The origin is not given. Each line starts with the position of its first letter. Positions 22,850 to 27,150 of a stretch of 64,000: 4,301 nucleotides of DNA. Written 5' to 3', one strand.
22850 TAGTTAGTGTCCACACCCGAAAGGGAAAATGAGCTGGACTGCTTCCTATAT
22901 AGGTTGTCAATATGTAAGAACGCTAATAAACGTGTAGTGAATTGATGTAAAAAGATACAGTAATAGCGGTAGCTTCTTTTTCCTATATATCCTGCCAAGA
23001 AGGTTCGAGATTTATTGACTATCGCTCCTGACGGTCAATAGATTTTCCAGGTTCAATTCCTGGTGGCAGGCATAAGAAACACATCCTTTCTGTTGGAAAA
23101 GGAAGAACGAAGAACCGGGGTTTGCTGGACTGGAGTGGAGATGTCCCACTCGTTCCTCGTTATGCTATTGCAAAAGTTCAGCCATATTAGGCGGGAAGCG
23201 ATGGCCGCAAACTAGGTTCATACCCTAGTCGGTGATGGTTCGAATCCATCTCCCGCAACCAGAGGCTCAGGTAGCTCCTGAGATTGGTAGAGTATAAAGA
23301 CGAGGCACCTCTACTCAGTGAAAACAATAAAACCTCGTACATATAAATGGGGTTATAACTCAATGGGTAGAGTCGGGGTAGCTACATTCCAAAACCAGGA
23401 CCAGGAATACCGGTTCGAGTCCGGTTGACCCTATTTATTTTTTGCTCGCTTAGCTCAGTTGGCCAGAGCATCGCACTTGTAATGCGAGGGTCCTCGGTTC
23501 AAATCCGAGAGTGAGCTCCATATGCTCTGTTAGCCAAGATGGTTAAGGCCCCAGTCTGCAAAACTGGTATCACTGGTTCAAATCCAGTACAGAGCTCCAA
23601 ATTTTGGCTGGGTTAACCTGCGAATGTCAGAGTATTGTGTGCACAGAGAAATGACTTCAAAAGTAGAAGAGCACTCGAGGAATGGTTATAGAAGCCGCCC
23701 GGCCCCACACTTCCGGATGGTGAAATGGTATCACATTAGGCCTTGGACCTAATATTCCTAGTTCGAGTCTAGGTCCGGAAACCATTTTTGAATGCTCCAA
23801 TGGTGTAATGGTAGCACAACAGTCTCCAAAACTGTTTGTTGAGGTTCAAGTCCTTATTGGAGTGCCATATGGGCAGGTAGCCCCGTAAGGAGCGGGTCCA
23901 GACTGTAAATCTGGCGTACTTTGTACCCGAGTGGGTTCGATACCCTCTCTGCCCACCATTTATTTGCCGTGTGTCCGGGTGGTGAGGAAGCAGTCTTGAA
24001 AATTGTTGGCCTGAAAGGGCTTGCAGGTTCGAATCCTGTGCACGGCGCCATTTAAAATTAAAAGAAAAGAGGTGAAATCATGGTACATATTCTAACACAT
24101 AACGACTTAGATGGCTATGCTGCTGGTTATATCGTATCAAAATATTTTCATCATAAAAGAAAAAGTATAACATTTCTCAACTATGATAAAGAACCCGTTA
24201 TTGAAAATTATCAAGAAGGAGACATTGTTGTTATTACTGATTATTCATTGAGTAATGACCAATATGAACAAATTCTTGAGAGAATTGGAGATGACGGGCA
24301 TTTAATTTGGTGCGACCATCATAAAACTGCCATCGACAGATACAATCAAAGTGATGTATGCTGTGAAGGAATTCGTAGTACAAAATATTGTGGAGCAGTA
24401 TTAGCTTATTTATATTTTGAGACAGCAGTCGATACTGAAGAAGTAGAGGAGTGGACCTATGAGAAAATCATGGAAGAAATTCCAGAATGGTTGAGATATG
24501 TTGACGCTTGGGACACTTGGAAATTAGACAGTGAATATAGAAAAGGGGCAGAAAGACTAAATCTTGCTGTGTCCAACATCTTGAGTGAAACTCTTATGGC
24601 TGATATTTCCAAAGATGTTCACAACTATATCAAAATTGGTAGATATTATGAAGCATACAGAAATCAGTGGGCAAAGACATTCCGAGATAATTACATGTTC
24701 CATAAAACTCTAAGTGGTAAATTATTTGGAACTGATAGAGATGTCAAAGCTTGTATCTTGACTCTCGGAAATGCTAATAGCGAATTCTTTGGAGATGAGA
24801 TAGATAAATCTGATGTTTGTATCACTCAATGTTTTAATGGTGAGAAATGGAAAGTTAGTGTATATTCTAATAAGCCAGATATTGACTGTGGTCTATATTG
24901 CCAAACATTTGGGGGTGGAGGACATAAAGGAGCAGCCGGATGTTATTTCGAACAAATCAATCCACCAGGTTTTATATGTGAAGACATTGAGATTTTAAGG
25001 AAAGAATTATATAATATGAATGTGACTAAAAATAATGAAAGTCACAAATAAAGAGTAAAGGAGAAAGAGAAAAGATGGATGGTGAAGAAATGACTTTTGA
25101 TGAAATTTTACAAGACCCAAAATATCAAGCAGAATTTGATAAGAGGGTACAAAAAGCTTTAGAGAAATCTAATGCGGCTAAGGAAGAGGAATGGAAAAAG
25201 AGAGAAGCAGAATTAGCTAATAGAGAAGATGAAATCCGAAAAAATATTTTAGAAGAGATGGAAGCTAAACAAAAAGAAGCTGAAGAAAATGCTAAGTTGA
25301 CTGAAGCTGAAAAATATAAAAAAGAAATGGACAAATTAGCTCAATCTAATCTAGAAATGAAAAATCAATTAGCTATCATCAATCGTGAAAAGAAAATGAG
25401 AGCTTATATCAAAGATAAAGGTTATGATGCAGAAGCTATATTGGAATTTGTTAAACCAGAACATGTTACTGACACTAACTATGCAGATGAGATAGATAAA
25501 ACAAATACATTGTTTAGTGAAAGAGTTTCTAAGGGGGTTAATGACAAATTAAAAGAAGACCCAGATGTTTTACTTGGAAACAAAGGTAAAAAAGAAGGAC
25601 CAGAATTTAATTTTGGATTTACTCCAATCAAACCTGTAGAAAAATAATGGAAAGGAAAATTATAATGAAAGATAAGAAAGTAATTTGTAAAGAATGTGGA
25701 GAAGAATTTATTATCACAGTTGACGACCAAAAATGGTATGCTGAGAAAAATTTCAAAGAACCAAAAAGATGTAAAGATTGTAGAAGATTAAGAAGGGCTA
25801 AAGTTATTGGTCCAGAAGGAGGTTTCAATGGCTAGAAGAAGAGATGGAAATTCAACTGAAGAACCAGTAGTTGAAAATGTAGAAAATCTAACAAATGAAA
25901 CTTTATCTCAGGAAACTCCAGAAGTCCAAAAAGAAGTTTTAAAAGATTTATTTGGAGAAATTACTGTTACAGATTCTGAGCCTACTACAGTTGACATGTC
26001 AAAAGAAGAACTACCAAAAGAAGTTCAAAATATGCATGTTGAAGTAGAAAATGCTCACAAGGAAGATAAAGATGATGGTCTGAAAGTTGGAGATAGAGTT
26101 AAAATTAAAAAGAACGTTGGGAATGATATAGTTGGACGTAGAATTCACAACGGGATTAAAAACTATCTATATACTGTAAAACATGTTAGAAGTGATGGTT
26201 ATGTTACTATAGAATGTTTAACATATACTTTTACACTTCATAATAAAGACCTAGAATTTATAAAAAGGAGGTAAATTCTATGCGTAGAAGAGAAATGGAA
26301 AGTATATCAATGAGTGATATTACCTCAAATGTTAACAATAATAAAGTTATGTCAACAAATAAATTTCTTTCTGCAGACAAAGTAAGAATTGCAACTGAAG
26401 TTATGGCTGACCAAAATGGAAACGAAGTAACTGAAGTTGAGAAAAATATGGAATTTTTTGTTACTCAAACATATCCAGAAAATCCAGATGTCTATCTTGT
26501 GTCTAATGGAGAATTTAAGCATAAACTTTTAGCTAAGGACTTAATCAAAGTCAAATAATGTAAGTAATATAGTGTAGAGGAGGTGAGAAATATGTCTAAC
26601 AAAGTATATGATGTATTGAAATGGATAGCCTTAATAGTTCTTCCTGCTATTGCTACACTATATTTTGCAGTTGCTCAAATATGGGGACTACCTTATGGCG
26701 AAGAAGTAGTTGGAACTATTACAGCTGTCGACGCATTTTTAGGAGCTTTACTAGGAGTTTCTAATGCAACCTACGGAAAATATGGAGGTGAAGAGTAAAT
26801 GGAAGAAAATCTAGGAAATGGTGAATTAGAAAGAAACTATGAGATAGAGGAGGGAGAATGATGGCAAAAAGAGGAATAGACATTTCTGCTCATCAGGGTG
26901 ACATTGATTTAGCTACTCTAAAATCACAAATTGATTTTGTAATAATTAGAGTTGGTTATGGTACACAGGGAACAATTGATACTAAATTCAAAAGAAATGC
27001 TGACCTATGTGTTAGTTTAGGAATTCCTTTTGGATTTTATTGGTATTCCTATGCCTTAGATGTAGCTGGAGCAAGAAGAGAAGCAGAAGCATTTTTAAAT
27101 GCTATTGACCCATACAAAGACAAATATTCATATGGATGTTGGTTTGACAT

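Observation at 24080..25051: DHH/DHHA1 phosphoesterase immediately downstream of the tRNA cluster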

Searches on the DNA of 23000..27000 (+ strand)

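Call 8: search_dna_similar(query=window:23000-27000:+, collection=phages, mode=near, max_rows=20)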
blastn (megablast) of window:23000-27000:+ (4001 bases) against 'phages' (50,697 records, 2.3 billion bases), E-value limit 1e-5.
No match.

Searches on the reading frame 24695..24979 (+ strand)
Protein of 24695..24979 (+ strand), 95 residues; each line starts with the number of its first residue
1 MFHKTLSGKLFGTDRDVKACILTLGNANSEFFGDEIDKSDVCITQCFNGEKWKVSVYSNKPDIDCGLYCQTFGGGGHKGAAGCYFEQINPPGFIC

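Call 67: search_solved_structures(query=A2, max_evalue=1, show_alignments=5)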
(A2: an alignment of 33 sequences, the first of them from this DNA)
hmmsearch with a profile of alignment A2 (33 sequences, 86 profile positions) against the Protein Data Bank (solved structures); distinct sequences matched with E-value up to 1: 22.
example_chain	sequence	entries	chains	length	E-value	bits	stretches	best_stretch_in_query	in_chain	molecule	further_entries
9r7o_A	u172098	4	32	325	1.8e-10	43.9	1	39-82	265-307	DHH family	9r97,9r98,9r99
9wbu_B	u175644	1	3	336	2.8e-08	36.9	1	11-78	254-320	Bifunctional oligoribonuclease and PAP phosphatase NrnA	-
5jju_A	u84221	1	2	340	2.9e-08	36.9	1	11-78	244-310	Uncharacterized protein Rv2837c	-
5cet_A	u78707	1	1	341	2.9e-08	36.8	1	11-78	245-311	Bifunctional oligoribonuclease and PAP phosphatase NrnA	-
4ls9_A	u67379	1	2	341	1.2e-07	34.9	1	29-78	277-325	DHH family protein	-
8iu7_A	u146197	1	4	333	4.9e-07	32.9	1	20-81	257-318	Bifunctional oligoribonuclease and PAP phosphatase NrnA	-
5o4z_A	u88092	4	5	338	2.2e-06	30.8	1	31-80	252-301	DHH/DHHA1-type phosphodiesterase TM1595 | phosphodiesterase TM1595 | phosphodiesterase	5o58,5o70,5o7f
5o1u_A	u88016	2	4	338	2.3e-06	30.7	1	31-80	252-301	Phosphodiesterase | TmPDE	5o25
3dev_A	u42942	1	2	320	2.6e-06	30.6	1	21-79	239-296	SH1221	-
8ioo_A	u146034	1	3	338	0.0003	24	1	32-78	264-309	RecJ-like protein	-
6mtz_A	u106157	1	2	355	0.00045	23.4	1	38-79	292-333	HepC.19480.a.B1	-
5j21_A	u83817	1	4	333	0.0011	22.1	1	30-78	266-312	Bifunctional oligoribonuclease and PAP phosphatase NrnA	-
5ipp_A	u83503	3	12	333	0.0011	22.1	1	30-78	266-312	Bifunctional oligoribonuclease and PAP phosphatase NrnA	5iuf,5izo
4py9_A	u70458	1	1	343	0.0017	21.6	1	32-77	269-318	Putative exopolyphosphatase-related protein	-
3w5w_A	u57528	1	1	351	0.0017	21.5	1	32-77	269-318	Putative exopolyphosphatase-related protein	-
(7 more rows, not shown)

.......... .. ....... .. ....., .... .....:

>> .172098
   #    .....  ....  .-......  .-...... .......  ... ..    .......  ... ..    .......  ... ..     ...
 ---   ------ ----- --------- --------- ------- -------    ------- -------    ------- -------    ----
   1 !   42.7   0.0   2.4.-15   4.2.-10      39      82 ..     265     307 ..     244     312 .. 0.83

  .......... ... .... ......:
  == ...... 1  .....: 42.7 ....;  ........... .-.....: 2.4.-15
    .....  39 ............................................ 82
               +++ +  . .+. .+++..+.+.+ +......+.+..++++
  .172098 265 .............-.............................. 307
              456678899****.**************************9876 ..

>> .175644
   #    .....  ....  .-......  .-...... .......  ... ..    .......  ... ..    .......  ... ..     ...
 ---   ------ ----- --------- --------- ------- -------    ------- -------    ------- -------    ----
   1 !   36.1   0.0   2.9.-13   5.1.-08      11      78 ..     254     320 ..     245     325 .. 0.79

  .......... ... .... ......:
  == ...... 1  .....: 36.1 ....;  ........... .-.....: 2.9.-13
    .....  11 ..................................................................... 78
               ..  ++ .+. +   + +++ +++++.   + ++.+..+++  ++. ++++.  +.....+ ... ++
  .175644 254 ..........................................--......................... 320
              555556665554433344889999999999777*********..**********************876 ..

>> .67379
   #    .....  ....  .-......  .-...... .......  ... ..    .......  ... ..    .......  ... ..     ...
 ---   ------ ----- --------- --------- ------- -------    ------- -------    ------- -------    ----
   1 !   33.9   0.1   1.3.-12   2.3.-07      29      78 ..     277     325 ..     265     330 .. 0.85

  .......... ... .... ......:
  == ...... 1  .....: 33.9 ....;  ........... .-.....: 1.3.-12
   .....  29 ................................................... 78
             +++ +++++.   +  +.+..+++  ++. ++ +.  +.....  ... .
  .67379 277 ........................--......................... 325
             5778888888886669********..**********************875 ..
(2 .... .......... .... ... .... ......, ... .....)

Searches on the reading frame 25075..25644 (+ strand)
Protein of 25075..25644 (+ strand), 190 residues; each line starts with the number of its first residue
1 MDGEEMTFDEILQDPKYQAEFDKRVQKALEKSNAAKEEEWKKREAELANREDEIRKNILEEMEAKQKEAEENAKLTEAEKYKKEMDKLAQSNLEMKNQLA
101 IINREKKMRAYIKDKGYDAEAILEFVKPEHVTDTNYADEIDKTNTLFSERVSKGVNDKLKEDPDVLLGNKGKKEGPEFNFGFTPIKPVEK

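Call 14: search_protein_families(library=phrogs, proteins=[window:25075-25644:+], max_evalue=0.001)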
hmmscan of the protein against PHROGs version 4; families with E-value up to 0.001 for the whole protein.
window:25075-25644:+ (190 aa): 1 family
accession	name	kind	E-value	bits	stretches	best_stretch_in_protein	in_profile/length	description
phrog_172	-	head and packaging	2.4e-09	38.5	1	12-173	51-192/229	head scaffolding protein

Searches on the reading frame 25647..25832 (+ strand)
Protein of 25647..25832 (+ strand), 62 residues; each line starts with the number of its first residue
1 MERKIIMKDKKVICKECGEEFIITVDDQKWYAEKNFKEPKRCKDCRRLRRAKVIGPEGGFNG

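Call 14: search_protein_families(library=phrogs, proteins=[window:25647-25832:+], max_evalue=0.001)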
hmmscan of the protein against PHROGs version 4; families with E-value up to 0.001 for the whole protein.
window:25647-25832:+ (62 aa): 1 family
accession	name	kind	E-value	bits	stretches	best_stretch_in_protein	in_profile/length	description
phrog_19431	-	unknown function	0.00047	21.1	0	7-57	16-59/81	-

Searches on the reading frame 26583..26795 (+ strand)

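Call 14: search_protein_families(library=phrogs, proteins=[window:26583-26795:+], max_evalue=0.001)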
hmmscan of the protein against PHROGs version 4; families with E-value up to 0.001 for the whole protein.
window:26583-26795:+ (71 aa): 4 families
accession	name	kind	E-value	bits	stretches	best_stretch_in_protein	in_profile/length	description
phrog_881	-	lysis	5.3e-23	81.8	1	4-66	3-65/68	holin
phrog_9233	-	lysis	2e-21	77.4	1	4-65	14-75/124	holin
phrog_13239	-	unknown function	1.1e-15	59.2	1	4-66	19-81/138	-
phrog_18836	-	lysis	0.00049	21.3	1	17-60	28-71/116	holin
